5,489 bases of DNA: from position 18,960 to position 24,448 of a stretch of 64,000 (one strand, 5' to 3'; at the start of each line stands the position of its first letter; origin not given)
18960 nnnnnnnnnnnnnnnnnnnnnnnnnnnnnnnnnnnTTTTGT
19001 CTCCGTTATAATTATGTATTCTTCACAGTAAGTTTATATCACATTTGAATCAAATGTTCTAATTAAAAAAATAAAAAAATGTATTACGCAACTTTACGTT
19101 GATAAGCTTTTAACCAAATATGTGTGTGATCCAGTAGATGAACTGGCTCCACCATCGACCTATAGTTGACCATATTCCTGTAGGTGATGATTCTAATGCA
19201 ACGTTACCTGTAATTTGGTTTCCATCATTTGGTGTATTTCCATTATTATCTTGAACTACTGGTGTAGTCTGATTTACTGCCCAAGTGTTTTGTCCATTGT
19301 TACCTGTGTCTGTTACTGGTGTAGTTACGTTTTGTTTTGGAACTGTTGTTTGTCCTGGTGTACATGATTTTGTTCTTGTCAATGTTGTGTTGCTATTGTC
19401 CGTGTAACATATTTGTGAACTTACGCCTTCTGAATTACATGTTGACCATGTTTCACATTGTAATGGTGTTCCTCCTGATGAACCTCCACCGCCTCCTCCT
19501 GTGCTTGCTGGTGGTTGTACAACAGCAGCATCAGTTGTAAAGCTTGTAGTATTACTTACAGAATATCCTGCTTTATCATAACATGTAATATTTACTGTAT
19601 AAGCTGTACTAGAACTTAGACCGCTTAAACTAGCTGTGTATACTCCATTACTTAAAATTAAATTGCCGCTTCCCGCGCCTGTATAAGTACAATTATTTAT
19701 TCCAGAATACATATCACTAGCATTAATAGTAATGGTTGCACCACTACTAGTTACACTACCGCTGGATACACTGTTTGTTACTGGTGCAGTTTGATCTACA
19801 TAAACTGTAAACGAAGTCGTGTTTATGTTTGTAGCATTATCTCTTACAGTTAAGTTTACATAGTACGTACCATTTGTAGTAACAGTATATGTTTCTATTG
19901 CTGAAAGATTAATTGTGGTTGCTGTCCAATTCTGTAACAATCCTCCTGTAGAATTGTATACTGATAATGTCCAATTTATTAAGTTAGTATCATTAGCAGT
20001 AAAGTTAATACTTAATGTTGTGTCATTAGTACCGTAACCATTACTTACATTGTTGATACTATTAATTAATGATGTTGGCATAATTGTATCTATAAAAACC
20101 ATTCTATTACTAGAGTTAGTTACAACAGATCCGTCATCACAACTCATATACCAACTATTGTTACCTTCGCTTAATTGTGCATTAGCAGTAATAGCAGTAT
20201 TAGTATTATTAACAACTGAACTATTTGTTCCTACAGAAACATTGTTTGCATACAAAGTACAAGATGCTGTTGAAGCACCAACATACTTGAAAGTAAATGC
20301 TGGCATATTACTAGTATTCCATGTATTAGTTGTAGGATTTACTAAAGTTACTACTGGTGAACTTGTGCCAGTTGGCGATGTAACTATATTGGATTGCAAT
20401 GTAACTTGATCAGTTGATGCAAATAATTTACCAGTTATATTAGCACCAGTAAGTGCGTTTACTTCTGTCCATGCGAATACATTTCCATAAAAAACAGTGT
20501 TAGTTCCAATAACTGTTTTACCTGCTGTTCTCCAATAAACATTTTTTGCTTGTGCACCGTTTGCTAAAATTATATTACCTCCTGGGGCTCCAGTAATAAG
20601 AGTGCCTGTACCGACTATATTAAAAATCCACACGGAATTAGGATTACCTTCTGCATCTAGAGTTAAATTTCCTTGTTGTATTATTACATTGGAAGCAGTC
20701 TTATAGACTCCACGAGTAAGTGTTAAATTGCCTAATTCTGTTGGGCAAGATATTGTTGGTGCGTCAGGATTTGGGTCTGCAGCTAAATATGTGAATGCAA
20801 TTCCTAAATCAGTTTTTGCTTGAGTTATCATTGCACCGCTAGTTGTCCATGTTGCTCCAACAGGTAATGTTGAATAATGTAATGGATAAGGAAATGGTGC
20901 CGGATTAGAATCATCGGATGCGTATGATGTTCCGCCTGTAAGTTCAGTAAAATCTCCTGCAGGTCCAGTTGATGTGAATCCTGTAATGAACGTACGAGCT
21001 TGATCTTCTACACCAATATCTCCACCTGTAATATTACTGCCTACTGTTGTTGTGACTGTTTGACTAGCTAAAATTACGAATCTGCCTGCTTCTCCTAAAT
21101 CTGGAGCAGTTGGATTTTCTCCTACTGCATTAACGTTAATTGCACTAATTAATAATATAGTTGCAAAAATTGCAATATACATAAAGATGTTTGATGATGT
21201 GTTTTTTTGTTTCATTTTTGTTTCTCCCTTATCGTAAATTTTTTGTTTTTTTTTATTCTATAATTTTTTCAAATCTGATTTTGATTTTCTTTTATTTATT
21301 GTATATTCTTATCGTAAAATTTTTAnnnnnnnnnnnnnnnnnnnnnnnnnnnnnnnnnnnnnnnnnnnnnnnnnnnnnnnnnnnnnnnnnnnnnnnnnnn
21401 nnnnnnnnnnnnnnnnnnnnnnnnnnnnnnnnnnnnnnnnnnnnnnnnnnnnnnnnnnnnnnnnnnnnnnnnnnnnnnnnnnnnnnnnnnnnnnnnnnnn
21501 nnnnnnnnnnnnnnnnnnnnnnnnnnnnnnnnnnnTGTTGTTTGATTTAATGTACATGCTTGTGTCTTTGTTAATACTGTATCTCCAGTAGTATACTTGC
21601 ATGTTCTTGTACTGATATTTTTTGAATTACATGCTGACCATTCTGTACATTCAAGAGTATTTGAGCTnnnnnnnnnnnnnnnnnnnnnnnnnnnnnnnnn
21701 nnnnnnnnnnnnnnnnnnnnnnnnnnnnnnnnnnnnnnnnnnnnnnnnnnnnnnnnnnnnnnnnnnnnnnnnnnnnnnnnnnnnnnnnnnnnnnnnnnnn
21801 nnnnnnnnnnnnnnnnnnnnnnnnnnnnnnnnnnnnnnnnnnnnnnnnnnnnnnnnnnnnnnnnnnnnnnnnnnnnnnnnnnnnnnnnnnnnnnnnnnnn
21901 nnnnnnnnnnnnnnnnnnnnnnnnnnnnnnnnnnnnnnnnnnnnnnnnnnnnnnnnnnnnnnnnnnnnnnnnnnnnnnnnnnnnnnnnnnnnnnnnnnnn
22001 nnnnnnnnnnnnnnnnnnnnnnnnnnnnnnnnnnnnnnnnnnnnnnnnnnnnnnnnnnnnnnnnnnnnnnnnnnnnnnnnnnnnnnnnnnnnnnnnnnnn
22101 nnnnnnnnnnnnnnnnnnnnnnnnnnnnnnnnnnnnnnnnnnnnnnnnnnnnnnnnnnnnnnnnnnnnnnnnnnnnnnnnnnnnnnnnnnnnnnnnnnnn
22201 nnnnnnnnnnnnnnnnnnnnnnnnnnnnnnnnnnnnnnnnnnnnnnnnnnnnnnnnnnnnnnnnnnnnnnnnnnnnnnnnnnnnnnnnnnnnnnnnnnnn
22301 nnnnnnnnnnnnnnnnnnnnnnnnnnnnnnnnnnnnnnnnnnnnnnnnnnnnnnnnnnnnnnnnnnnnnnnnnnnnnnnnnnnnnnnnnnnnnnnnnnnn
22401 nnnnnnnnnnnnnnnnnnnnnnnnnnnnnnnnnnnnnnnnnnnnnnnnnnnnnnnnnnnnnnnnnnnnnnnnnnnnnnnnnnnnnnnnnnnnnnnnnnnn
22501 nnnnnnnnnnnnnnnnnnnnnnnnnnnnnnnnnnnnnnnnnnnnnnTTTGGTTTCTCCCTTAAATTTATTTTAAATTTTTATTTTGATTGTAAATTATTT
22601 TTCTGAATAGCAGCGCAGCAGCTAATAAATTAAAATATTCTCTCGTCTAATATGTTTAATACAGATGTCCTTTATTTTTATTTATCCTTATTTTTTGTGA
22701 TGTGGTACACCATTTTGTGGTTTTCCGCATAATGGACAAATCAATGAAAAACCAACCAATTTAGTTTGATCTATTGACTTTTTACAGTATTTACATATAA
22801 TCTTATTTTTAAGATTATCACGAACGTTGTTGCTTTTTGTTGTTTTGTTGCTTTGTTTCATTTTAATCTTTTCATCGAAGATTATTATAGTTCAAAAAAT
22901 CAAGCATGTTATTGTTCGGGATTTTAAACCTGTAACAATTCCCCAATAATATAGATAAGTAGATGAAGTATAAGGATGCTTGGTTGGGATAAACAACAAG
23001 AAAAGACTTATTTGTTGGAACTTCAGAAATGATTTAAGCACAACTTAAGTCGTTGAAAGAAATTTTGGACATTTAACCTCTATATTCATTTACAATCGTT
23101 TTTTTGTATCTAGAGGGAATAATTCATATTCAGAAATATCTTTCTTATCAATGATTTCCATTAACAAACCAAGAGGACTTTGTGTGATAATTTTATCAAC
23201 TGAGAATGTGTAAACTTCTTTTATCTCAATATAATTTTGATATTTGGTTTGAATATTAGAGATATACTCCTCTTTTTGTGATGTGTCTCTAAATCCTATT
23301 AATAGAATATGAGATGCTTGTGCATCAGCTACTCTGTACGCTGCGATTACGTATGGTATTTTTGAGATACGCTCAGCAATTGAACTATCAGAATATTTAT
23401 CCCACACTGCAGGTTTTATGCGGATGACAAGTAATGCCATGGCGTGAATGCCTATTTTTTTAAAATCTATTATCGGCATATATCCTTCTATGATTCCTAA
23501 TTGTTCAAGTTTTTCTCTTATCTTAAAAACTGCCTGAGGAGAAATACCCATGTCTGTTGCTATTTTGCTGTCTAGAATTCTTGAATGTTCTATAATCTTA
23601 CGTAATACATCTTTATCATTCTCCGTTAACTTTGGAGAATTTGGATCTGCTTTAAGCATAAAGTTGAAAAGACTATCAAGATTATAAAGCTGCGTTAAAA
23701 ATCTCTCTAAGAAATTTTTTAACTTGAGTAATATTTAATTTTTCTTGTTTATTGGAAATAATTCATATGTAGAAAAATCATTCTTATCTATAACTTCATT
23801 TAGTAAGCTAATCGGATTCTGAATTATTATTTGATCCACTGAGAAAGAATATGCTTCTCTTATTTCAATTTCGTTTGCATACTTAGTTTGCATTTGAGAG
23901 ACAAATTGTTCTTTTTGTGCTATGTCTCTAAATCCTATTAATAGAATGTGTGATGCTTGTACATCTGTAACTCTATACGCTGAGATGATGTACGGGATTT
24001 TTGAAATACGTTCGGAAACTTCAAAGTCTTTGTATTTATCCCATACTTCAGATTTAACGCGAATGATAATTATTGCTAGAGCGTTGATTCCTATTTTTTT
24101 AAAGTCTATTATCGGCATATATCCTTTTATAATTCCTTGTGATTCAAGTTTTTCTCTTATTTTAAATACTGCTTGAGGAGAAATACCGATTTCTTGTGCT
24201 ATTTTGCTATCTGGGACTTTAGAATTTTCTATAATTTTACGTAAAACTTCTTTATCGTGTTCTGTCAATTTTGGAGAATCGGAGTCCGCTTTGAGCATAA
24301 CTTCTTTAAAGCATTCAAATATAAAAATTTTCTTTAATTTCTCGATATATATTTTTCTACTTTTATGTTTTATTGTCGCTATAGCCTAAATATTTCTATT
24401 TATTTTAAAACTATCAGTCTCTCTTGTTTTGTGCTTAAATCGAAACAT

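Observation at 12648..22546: Array of three secreted DUF3494 (ice-binding-like) paralogs sharing a novel Cys-rich C-terminal module and Trp-rich tail, with a block of small membrane-protein genes between them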

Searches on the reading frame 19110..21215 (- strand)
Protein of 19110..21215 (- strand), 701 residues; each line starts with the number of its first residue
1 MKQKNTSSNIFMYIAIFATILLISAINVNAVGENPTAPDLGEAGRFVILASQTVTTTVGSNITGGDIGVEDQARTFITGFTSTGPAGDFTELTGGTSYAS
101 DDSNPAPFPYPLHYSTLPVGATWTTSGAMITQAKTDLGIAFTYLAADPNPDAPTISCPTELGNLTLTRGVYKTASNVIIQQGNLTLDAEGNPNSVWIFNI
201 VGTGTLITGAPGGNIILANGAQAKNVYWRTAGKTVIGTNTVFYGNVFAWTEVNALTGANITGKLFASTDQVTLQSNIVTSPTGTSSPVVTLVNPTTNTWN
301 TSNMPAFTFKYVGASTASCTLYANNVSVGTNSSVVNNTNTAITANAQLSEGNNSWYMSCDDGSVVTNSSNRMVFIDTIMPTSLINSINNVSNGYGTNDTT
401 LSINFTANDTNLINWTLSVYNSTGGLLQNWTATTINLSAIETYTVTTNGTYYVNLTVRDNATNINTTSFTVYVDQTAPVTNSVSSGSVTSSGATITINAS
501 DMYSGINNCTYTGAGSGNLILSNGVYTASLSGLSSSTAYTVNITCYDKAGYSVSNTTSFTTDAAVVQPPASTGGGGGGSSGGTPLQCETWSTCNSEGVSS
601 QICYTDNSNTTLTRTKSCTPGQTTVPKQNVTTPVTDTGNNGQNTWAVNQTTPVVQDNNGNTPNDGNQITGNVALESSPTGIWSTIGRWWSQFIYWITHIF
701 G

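Call 3: search_protein_families(library=pfam, proteins=[window:19110-21215:-], max_evalue=0.01)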
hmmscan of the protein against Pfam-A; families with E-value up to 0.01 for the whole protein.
window:19110-21215:- (701 aa): 2 families
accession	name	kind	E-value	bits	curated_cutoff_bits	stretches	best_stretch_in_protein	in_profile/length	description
PF11999.13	Ice_binding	-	2.2e-54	184.7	28.7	1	48-279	1-208/208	Ice-binding-like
PF24893.1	DUF7743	-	3.1e-05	24.1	27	1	473-566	2-102/120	Domain of unknown function (DUF7743)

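Call 6: search_protein_families(library=ncbifam, proteins=[window:19110-21215:-], max_evalue=0.1)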
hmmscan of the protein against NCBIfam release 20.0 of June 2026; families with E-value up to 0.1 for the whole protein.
window:19110-21215:- (701 aa): 1 family
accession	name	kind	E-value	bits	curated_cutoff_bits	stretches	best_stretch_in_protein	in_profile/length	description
NF045625.1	IBP_CFB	equivalog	5.2e-23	81.7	400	1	38-279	66-275/275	ice-binding protein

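Call 60: search_solved_structures(query=window:19110-21215:-, max_evalue=0.00001)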
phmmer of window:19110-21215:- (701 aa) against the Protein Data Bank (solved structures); distinct sequences matched with E-value up to 0.00001: 25.
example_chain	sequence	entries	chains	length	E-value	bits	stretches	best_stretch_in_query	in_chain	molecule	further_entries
6bg8_A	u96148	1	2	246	2.8e-89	303.7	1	34-280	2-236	Ig domain protein, group 2 domain protein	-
4nu3_A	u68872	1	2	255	2.3e-24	89.2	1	35-281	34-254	ice-binding protein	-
6eio_A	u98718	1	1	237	5.7e-23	84.6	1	123-281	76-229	Antifreeze protein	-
9lhr_A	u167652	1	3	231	1.2e-21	80.2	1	34-279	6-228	DUF3494 domain-containing protein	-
9li0_A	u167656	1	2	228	1.8e-21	79.7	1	34-279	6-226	DUF3494 domain-containing protein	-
9lhn_A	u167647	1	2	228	1.9e-21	79.6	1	34-279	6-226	DUF3494 domain-containing protein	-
5uyt_A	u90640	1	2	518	4.7e-21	78.3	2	126-334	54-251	Ice-binding protein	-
8x0z_A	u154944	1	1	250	1.1e-20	77.1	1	124-281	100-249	Ice-binding protein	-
9lhs_A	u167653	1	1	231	1.1e-20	77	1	34-280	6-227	DUF3494 domain-containing protein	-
4nu2_A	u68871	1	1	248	7.4e-20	74.4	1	123-281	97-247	Antifreeze protein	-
7ehk_A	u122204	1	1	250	7.9e-20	74.3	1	122-281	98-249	Ice-binding protein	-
8x1l_A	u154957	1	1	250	1.3e-19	73.6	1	124-281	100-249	Ice-binding protein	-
8x1p_A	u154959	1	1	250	1.5e-19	73.3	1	123-281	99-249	Ice-binding protein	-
8x1o_A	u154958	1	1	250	3.8e-19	72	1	123-281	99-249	Ice-binding protein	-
7ddb_A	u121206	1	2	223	4.7e-19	71.7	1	34-278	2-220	Antifreeze protein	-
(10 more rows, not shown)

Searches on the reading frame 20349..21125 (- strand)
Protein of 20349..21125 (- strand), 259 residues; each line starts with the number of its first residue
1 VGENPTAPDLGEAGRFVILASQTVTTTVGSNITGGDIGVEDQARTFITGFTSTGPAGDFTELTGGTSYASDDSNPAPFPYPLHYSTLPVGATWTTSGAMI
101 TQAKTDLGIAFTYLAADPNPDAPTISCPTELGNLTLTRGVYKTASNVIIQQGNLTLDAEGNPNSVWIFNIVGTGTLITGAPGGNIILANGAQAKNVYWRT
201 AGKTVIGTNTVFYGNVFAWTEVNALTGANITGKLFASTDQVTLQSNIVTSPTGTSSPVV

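Call 79: search_solved_structures(query=window:20349-21125:-, max_evalue=1e-30, show_alignments=1)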
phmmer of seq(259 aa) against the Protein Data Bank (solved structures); distinct sequences matched with E-value up to 1e-30: 1.
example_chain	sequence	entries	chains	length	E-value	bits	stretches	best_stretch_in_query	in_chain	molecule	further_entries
6bg8_A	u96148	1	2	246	1.1e-90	306.7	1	4-250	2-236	Ig domain protein, group 2 domain protein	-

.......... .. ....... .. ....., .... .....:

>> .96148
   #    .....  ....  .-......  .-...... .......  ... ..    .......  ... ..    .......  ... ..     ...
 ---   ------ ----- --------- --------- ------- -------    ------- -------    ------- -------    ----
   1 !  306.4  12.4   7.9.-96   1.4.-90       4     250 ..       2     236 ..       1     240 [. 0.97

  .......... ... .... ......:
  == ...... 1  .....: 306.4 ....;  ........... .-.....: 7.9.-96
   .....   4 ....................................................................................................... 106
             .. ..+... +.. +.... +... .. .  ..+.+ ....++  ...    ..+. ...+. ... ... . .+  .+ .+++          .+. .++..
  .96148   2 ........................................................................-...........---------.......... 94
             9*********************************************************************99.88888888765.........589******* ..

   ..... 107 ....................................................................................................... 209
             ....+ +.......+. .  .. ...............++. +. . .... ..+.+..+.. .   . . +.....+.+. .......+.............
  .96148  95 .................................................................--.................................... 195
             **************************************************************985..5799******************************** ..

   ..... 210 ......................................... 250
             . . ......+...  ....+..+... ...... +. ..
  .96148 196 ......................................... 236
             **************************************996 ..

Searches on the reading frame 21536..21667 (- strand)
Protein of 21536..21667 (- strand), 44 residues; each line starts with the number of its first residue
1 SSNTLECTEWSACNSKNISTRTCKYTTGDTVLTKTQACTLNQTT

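Call 28: search_solved_structures(query=A4, max_evalue=10, show_alignments=3)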
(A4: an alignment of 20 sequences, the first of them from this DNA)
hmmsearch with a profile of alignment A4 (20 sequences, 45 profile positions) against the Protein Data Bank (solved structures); distinct sequences matched with E-value up to 10: 1.
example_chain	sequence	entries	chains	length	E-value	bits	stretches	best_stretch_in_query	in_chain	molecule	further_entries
21jh_A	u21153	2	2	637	4.5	10.6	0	10-30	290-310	1,4-alpha-glucan branching enzyme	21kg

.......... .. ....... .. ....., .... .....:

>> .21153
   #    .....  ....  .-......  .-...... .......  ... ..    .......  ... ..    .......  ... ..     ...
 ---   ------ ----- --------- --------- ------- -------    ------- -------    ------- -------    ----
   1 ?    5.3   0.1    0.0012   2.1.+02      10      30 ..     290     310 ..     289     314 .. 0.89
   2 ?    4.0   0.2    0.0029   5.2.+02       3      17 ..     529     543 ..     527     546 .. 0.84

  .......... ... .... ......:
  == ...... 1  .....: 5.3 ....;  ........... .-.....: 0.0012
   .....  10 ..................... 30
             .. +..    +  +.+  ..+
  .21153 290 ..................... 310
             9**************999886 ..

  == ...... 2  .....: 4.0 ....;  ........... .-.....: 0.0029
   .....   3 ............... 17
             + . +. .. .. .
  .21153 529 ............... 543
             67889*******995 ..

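Call 29: search_protein_families(library=pfam, alignment_id=A4, max_evalue=10)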
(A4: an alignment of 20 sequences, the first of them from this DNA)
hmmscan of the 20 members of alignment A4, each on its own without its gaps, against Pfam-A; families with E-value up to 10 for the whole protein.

A. member 1, seq(44 aa): 0 families

B. families by the number of members that match (of 20 scanned): 6 families
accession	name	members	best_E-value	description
PF10967.13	DUF2769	3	0.038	Protein of unknown function (DUF2769)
PF00020.24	TNFR_c6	3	0.5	TNFR/NGFR cysteine-rich region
PF19030.6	TSP1_ADAMTS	2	0.17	Thrombospondin type 1 domain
PF06773.16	Bim_N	1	0.022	Bim protein N-terminus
PF12567.14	CD45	1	0.097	Leukocyte receptor CD45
PF21257.3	PHD_ash2p_like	1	0.85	ASH2, PHD zinc finger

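Call 43: predict_structure(alignment_id=A4)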
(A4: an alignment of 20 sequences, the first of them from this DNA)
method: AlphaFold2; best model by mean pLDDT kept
length: 44 residues; sequences in the alignment: 20
mean_pLDDT: 87.3   pTM: 0.54
mean pLDDT of the five models: 87.3, 86.7, 85.5, 84.8, 84.8
residues with pLDDT >= 90: 27; 70-90: 12; 50-70: 4; < 50: 1
segments of 3 or more residues with pLDDT < 50: none
pLDDT, mean of each block of 10 residues (from residue 1): 85 94 89 92 62
secondary structure, 60 per line:
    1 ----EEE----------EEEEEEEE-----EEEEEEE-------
elements in order: E5-7 E18-25 E31-37

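Call 70: fold_search(model_id=the predicted structure, library=pdb)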
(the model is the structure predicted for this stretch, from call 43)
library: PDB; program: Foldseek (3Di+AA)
matches with E <= 10: 1010; with E <= 0.001: 0
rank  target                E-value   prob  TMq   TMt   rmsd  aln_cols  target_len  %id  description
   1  4cad_G                1.2e+00  0.15  0.33  0.09  14.2        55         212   14  Mechanism of farnesylated CAAX protein processing by the integral membrane protease Rce1 (released 2013-11-27)
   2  9a6n_B                1.2e+00  0.84  0.56  0.20   2.5        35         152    8  Integrative model of SOJ-NRDR by crosslinking MS and deep learning (released 2024-09-18)
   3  1kcu_L                1.3e+00  0.15  0.32  0.09  12.8        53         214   15  CRYSTAL STRUCTURE OF ANTIBODY PC287 (released 2002-05-11)
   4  3vg9_B                1.6e+00  0.14  0.33  0.09  12.7        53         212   13  Crystal structure of human adenosine A2A receptor with an allosteric inverse-agonist antibody at 2.7 A resolution (released 2012-02-01)
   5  9c7x_B                1.6e+00  0.14  0.33  0.09  12.8        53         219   13  Crystal structure of SARS-CoV-2 antibody 1H06 in complex with a HR2 peptide (released 2025-06-18)
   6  1keg_L                1.6e+00  0.13  0.32  0.09  12.7        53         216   13  Antibody 64M-2 Fab complexed with dTT(6-4)TT (released 2002-11-15)
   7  4odv_L                1.7e+00  0.12  0.30  0.09  12.8        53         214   13  Fab Structure of lipid A-specific antibody A6 in complex with lipid A carbohydrate backbone (released 2015-06-24)
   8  1yei_L                1.7e+00  0.12  0.32  0.09  13.2        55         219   13  CATALYTIC ANTIBODY D2.3 COMPLEX (released 1999-01-13)
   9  1yjd_L                1.8e+00  0.14  0.33  0.09  12.8        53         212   13  Crystal structure of human CD28 in complex with the Fab fragment of a mitogenic antibody (5.11A1) (released 2005-02-15)
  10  6i4u_B                1.9e+00  0.72  0.55  0.06   1.7        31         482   13  Crystal structure of the disease-causing G426E mutant of the human dihydrolipoamide dehydrogenase (released 2019-11-20)
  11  5j5z_A                1.9e+00  0.69  0.54  0.06   1.7        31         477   13  Crystal structure of the D444V disease-causing mutant of the human dihydrolipoamide dehydrogenase (released 2017-11-15)
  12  6kdh_L                1.9e+00  0.13  0.32  0.09  12.7        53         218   13  Antibody 64M-5 Fab including isoAsp in ligand-free form (released 2019-12-18)
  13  1c12_A                1.9e+00  0.12  0.31  0.09  12.8        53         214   13  INSIGHT IN ODORANT PERCEPTION: THE CRYSTAL STRUCTURE AND BINDING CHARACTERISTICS OF ANTIBODY FRAGMENTS DIRECTED AGAINS (released 1999-08-14)
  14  7c4s_K                1.9e+00  0.11  0.31  0.09  13.0        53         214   13  Sphingosine-1-phosphate receptor 3 with a natural ligand. (released 2021-06-09)
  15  3ifp_B                1.9e+00  0.10  0.33  0.09  13.9        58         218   14  X-ray structure of amyloid beta peptide:antibody (Abeta1-7:12B4) complex (released 2009-11-17)
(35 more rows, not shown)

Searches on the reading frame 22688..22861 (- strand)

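Call 100: search_protein_families(library=pfam, proteins=[window:22688-22861:-], max_evalue=0.01)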
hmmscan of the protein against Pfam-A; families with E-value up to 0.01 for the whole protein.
window:22688-22861:- (57 aa): 2 families
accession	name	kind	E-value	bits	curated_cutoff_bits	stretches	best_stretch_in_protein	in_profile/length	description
PF23145.1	Zf_2nd_IFT121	-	0.00067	19.7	25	1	20-47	16-42/45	IFT121, second zinc finger domain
PF02748.20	PyrI_C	-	0.0052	17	23.4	0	12-33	25-46/48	Aspartate carbamoyltransferase regulatory chain, metal binding domain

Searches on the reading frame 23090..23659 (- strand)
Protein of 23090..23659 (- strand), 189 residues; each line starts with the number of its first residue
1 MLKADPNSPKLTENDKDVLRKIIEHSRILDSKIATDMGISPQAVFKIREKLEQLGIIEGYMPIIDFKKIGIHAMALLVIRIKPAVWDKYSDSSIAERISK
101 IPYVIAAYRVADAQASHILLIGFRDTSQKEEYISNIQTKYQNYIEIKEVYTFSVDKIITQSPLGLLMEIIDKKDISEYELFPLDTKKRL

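Call 100: search_protein_families(library=pfam, proteins=[window:23090-23659:-], max_evalue=0.01)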
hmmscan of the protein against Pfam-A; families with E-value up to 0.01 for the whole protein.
window:23090-23659:- (189 aa): 2 families
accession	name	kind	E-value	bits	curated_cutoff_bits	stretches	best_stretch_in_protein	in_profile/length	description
PF13412.12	HTH_24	-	8.7e-05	22.5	21.9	1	11-58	1-48/48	Winged helix-turn-helix DNA-binding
PF01047.28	MarR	-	0.0009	19.5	24.6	1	11-58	1-48/59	MarR family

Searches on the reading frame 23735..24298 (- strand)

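Call 100: search_protein_families(library=pfam, proteins=[window:23735-24298:-], max_evalue=0.01)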
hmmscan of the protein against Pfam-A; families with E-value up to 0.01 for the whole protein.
window:23735-24298:- (187 aa): 4 families
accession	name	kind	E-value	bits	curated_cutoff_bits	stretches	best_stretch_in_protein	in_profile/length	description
PF13412.12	HTH_24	-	7.8e-07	29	21.9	1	12-58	2-48/48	Winged helix-turn-helix DNA-binding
PF02002.24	TFIIE_alpha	-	0.006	16.9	22.9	0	14-58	14-58/105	TFIIE alpha subunit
PF13404.12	HTH_AsnC-type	-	0.0075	16.5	27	0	12-44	2-34/42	AsnC-type helix-turn-helix domain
PF01047.28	MarR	-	0.0099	16.2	24.6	0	13-57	3-47/59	MarR family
